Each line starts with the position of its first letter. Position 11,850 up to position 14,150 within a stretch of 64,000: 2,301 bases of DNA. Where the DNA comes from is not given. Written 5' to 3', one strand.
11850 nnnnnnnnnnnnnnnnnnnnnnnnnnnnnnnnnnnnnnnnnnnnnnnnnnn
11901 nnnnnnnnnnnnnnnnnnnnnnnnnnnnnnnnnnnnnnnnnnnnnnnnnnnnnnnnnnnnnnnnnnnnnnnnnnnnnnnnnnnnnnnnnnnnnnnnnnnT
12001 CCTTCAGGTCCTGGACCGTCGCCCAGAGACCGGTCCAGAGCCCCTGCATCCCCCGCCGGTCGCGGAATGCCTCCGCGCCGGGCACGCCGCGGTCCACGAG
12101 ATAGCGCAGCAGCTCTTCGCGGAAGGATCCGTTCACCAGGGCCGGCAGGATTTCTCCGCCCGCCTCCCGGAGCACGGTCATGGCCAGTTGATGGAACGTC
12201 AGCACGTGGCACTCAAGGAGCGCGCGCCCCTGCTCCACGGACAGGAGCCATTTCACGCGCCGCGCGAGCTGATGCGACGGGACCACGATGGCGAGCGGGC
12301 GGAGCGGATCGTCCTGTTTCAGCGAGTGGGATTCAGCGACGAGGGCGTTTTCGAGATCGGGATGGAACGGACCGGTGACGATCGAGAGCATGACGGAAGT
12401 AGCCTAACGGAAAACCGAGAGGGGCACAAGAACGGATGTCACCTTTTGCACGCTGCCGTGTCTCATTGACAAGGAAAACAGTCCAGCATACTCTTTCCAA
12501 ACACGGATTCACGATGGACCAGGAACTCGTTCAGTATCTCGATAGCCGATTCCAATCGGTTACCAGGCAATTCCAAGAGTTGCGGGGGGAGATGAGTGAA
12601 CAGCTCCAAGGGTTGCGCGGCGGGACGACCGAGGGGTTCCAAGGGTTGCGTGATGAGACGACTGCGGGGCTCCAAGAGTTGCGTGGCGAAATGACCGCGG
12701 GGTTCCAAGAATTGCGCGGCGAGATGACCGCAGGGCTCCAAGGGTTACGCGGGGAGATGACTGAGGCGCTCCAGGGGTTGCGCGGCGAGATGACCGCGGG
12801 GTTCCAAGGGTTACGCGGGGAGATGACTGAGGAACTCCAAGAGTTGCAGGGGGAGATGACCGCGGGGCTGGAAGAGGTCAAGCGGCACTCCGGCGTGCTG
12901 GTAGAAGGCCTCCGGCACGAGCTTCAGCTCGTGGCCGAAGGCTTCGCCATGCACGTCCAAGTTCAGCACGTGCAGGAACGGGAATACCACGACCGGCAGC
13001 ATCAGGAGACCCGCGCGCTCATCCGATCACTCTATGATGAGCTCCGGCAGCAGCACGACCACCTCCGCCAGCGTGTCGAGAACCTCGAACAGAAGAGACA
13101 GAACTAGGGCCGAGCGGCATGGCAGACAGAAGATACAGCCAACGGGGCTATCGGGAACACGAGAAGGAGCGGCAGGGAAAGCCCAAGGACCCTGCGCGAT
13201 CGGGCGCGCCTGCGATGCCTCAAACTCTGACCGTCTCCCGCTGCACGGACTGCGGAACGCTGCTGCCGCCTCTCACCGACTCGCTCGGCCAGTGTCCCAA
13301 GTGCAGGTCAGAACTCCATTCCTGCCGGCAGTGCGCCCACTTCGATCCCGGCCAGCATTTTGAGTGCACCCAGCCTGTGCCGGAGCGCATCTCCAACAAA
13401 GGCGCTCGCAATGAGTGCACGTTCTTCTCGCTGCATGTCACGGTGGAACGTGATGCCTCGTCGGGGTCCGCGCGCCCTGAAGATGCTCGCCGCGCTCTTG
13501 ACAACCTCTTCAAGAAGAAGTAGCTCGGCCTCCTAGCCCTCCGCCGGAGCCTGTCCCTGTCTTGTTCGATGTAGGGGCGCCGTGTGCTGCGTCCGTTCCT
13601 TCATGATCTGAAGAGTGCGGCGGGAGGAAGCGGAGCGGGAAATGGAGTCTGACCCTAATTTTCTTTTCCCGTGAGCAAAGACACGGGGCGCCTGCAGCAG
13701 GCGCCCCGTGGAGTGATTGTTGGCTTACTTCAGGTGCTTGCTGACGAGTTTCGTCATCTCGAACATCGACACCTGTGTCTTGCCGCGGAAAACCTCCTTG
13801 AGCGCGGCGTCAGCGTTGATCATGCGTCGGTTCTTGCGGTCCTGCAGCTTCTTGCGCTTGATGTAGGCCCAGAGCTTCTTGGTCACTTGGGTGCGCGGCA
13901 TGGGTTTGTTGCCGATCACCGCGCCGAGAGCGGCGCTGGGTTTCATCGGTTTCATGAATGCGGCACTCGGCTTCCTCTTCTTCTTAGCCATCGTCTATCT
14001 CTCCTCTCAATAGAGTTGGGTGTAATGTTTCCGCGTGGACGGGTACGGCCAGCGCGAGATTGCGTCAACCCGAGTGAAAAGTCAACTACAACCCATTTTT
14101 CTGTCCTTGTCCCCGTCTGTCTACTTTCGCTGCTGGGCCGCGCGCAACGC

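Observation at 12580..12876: Gene built from nine near-identical tandem 33-nt repeats (11-residue periodicity)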

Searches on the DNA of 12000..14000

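Call 63: search_rna_families(source=window, start=12000, end=14000, threshold=evalue, max_evalue=1)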
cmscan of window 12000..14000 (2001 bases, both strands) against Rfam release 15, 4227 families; matches with E-value up to 1: 1.
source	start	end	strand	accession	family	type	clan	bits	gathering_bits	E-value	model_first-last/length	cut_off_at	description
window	13890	13925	-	RF01153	sn3060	Gene; snRNA; snoRNA; CD-box;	-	19.7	45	0.64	1-67/67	no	Small nucleolar RNA sn3060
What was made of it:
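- Tried and rejected: An Rfam scan of 12000-14000 found nothing relevant (call 63).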
